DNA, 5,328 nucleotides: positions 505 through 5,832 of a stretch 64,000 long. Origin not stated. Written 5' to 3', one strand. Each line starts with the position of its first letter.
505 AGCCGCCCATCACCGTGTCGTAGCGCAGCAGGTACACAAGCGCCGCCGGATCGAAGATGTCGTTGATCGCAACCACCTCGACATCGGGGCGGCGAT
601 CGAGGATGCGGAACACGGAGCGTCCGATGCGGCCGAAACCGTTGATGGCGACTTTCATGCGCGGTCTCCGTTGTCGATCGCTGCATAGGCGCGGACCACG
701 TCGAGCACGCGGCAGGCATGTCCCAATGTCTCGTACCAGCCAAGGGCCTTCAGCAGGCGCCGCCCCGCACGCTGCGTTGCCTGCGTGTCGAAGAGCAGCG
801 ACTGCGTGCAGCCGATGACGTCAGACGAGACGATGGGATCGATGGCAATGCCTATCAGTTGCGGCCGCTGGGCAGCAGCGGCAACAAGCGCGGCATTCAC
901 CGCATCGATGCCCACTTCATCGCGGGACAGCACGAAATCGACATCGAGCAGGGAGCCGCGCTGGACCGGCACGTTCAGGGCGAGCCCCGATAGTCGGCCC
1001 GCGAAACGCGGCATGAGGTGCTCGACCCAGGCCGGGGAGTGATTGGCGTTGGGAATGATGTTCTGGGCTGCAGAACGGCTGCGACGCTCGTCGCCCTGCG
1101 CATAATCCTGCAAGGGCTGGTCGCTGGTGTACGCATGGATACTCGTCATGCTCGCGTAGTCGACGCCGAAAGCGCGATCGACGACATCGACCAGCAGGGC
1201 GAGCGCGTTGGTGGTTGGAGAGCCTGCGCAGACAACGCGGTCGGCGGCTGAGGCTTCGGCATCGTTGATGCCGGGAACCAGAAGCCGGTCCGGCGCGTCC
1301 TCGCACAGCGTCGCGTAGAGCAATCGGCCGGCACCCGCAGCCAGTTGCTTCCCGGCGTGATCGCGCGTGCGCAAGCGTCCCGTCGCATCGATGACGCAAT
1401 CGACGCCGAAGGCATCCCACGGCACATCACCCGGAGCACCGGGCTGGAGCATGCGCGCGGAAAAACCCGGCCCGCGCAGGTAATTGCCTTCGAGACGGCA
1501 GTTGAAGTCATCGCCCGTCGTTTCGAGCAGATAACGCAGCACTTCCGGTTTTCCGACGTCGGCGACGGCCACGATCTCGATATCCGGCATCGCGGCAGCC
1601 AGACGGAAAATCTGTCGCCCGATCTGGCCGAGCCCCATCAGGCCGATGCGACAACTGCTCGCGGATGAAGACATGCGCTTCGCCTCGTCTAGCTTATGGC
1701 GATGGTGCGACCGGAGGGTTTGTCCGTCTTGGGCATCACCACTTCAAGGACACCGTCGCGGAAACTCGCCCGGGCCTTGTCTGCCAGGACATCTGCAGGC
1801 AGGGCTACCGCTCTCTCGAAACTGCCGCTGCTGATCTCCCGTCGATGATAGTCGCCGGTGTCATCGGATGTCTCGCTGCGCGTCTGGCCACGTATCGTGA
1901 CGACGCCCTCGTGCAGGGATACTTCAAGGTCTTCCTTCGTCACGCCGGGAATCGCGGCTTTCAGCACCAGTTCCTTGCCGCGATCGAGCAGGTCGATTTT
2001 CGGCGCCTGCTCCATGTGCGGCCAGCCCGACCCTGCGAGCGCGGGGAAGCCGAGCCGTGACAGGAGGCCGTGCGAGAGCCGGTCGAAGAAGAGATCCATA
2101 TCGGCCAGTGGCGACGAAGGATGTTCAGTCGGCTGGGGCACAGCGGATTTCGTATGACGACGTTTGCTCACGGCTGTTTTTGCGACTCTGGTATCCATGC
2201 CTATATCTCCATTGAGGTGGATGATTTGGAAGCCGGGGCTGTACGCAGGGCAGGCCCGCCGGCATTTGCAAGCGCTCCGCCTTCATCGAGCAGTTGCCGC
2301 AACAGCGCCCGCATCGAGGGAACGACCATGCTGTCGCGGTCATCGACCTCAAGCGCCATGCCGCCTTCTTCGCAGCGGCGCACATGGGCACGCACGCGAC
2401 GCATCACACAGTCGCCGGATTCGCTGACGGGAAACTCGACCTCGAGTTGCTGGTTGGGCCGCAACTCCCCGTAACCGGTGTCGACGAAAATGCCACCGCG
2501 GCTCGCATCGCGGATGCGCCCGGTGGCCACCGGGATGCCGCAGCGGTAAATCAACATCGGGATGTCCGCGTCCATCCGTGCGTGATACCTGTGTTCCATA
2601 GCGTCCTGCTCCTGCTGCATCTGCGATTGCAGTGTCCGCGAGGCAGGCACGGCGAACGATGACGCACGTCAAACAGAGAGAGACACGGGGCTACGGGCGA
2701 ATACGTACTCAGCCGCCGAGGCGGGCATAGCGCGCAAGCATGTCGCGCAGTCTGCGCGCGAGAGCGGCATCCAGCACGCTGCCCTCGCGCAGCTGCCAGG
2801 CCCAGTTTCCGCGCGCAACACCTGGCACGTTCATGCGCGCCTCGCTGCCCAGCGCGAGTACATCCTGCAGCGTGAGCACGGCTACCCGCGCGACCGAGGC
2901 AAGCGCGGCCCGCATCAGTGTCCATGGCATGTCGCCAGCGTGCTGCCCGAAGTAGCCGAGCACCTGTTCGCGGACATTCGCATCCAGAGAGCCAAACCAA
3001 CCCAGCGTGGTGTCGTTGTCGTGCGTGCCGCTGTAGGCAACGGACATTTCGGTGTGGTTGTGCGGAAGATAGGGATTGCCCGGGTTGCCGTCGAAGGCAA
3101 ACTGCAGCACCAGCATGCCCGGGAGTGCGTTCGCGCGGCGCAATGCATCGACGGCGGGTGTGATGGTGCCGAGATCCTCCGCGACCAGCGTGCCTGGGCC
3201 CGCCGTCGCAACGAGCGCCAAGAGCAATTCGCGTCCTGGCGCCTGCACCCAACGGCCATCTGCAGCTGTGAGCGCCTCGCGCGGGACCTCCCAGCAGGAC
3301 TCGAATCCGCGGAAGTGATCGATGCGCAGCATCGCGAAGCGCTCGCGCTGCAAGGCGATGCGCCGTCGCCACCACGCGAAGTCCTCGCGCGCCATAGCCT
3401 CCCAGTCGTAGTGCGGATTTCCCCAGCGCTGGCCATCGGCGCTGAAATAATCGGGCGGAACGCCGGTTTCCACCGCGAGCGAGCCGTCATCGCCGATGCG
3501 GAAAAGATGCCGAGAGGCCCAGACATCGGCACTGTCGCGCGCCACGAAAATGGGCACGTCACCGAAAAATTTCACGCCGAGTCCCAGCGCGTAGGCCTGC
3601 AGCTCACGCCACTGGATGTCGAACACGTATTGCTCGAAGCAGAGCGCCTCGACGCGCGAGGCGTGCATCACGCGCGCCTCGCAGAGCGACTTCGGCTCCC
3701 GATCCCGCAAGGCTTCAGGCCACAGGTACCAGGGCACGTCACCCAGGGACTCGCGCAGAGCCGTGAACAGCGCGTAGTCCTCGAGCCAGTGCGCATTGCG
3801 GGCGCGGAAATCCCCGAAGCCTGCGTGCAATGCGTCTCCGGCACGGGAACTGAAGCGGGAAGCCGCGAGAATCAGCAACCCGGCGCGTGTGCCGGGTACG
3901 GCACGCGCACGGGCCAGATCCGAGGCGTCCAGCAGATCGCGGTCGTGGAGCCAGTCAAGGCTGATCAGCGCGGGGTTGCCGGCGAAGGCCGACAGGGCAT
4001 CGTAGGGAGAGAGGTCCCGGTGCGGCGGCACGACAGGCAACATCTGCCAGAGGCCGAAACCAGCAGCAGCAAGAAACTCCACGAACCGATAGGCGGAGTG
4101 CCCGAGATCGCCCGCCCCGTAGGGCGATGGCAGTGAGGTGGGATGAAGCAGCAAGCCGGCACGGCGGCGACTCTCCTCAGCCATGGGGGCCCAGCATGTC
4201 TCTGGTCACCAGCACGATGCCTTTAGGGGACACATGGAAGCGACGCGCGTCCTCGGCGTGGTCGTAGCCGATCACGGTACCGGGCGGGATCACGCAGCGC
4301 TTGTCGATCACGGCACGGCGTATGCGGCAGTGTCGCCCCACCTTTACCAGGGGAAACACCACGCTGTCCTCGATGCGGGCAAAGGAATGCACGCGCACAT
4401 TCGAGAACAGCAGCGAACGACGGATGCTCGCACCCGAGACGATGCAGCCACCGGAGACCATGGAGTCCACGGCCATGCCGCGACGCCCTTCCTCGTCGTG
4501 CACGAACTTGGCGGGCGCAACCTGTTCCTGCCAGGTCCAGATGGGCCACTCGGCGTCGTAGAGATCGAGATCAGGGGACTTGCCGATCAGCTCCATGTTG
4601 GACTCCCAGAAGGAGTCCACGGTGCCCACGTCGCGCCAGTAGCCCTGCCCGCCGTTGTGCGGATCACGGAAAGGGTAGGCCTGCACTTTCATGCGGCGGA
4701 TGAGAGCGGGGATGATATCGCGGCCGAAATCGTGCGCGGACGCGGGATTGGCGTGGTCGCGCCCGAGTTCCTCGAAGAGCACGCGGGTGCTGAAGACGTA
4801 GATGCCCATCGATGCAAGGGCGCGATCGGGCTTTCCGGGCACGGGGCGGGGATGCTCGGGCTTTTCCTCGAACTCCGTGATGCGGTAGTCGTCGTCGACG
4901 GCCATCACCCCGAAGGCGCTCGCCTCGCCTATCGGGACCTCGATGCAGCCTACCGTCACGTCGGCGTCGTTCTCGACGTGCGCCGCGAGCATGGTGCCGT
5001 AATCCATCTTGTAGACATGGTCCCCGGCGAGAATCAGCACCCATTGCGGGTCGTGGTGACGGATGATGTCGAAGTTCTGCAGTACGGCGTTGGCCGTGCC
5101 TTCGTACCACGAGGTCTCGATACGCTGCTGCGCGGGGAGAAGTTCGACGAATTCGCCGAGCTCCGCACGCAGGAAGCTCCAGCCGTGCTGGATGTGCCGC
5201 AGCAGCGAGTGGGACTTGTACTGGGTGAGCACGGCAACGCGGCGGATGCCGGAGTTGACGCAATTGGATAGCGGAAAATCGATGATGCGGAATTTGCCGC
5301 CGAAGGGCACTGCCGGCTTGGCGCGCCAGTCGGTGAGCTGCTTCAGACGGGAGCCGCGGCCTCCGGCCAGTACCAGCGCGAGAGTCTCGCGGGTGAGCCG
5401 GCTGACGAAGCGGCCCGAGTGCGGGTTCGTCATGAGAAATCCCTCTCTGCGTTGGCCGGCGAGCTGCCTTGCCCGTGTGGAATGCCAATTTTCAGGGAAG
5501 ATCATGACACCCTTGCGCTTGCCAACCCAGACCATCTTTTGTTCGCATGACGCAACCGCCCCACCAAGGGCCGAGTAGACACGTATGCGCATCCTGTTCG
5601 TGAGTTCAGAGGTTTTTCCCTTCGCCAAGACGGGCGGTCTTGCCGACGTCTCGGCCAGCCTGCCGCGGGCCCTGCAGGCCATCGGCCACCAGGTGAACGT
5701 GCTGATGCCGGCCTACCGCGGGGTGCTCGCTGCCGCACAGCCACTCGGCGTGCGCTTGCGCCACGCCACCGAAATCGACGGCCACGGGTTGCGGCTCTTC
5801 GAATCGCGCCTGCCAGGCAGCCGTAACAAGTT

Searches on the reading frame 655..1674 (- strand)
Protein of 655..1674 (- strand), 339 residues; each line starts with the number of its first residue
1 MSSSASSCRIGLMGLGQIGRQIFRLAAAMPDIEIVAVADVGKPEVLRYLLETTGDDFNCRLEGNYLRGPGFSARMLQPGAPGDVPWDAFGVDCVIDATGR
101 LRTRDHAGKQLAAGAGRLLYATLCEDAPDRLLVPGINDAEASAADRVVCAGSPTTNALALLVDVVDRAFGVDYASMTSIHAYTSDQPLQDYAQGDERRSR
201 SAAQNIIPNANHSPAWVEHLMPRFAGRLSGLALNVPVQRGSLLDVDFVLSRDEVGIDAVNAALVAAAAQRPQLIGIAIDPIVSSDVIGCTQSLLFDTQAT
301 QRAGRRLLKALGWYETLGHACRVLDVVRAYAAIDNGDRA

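Call 89: search_protein_families(library=pfam, proteins=[window:655-1674:-], max_evalue=0.00001)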
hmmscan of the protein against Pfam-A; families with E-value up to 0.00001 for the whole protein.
window:655-1674:- (339 aa): 2 families
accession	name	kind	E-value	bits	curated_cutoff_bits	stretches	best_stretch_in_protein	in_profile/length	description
PF02800.25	Gp_dh_C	-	2.2e-33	115.5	24.4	1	158-314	1-158/158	Glyceraldehyde 3-phosphate dehydrogenase, C-terminal domain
PF00044.30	Gp_dh_N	-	2.5e-14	53.8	31.7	1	9-103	2-100/101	Glyceraldehyde 3-phosphate dehydrogenase, NAD binding domain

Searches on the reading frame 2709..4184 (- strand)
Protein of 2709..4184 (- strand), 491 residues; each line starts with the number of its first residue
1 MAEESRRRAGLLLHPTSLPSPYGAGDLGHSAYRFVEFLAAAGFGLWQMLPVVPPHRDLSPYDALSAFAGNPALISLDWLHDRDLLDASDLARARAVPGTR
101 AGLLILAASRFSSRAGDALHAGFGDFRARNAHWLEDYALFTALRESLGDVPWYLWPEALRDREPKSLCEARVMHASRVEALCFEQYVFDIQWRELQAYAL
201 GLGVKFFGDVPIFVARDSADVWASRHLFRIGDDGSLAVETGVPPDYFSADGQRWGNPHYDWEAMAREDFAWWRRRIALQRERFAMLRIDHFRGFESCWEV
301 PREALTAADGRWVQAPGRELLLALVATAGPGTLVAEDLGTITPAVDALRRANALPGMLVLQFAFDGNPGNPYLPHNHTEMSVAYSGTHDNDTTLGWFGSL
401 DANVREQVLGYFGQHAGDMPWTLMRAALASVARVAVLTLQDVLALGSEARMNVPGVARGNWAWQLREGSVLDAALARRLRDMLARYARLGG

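Call 89: search_protein_families(library=pfam, proteins=[window:2709-4184:-], max_evalue=0.00001)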
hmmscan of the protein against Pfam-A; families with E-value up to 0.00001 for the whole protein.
window:2709-4184:- (491 aa): 1 family
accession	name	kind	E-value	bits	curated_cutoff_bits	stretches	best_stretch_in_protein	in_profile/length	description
PF02446.23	Glyco_hydro_77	-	4e-149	497.9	25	1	13-467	1-461/465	4-alpha-glucanotransferase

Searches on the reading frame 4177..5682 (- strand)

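Call 89: search_protein_families(library=pfam, proteins=[window:4177-5682:-], max_evalue=0.00001)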
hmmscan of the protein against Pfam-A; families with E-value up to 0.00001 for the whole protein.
window:4177-5682:- (501 aa): 5 families
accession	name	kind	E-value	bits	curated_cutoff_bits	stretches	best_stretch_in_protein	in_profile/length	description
PF00483.29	NTP_transferase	-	1.8e-63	214.9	21.2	1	102-365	2-242/245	Nucleotidyl transferase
PF24894.1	Hexapep_GlmU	-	1.1e-46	157.7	23.3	1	389-492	1-104/104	GlmU-like, C-terminal hexapeptide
PF25247.1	LbH_GLGC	-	1.9e-08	34.8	27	0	446-497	74-129/135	GLGC left-handed parallel beta-helix domain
PF12804.13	NTP_transf_3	-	2e-08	35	27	1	102-246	1-122/160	MobA-like NTP transferase domain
PF25084.1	LbH_EIF2B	-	6.6e-06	26.5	54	0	412-471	28-87/105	EIF2B subunit epsilon LbH domain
